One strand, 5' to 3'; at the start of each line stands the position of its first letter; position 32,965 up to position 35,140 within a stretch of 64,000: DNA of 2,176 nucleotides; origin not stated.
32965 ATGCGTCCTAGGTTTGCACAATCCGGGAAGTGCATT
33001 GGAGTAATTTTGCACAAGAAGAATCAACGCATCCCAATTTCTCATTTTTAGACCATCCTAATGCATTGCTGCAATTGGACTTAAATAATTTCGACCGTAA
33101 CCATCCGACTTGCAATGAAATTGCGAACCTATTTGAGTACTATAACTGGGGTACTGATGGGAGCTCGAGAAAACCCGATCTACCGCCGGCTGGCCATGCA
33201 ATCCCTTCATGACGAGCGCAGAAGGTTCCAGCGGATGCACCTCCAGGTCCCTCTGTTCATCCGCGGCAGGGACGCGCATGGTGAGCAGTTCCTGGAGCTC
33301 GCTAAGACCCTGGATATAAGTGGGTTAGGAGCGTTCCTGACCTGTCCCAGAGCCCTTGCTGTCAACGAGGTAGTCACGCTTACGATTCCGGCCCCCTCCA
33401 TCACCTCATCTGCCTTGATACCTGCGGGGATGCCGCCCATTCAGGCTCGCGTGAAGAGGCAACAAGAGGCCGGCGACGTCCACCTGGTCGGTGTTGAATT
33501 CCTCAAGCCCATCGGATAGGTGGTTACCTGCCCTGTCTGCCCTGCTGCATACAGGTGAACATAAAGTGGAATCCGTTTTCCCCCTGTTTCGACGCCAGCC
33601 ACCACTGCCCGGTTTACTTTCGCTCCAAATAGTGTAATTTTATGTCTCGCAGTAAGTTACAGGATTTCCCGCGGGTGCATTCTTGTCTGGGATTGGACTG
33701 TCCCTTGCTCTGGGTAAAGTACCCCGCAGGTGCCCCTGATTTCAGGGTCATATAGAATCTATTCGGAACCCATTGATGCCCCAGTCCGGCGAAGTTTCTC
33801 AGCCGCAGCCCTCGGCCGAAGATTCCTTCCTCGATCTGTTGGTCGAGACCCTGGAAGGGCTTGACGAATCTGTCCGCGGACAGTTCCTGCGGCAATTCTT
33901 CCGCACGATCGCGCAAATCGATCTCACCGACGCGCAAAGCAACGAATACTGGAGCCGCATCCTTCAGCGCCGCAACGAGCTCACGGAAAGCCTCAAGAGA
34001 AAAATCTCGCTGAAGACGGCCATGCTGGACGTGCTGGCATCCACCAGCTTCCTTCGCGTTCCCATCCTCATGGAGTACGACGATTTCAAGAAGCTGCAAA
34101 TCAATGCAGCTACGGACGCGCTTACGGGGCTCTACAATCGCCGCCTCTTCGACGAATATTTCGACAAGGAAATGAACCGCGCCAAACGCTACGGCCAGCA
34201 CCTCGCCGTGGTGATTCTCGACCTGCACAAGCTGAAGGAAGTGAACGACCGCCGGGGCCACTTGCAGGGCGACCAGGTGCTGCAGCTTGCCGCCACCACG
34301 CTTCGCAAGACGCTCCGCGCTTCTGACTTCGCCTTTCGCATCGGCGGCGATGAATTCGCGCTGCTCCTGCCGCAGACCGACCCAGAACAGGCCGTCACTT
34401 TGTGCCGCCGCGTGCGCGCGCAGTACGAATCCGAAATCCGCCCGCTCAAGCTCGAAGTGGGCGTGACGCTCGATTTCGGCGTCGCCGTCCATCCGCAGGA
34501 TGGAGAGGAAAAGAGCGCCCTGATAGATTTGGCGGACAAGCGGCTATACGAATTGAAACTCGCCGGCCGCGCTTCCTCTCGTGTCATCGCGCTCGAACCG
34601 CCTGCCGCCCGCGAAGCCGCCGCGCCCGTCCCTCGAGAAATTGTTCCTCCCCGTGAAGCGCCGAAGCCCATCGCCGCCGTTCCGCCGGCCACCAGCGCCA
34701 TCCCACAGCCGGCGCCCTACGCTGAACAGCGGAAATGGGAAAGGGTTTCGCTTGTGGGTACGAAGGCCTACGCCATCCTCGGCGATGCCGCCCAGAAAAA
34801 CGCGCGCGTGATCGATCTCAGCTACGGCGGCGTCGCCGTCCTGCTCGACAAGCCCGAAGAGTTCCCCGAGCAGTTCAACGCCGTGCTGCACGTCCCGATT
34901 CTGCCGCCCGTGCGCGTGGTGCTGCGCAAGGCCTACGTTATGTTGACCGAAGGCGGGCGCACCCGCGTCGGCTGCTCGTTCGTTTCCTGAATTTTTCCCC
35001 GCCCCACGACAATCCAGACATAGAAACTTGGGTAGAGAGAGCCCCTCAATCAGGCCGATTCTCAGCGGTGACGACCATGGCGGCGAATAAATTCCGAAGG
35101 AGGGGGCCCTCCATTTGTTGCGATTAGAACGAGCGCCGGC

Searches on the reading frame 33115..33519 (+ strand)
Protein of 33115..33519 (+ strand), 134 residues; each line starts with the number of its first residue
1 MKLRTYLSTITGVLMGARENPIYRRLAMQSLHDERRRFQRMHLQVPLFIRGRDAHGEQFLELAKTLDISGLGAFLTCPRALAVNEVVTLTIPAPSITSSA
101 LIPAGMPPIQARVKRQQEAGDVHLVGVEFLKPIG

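Call 26: search_protein_families(library=pfam, proteins=[window:33115-33519:+], max_evalue=0.01)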
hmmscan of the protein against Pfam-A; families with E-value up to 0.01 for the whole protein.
window:33115-33519:+ (134 aa): 1 family
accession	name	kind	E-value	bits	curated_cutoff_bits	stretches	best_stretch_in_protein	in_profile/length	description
PF07238.19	PilZ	-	3.5e-09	37.4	22.5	1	34-131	1-87/102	PilZ domain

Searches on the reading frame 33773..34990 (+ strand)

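Call 26: search_protein_families(library=pfam, proteins=[window:33773-34990:+], max_evalue=0.01)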
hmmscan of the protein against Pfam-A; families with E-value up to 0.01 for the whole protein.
window:33773-34990:+ (405 aa): 3 families
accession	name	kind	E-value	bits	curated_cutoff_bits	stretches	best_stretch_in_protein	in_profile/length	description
PF00990.26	GGDEF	-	2e-43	148.4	23.8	1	112-266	1-159/161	Diguanylate cyclase, GGDEF domain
PF17853.6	GGDEF_2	-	0.00015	22.5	24.5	1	142-223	21-87/116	GGDEF-like domain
PF07238.19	PilZ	-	0.0043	17.8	22.5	0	319-403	2-85/102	PilZ domain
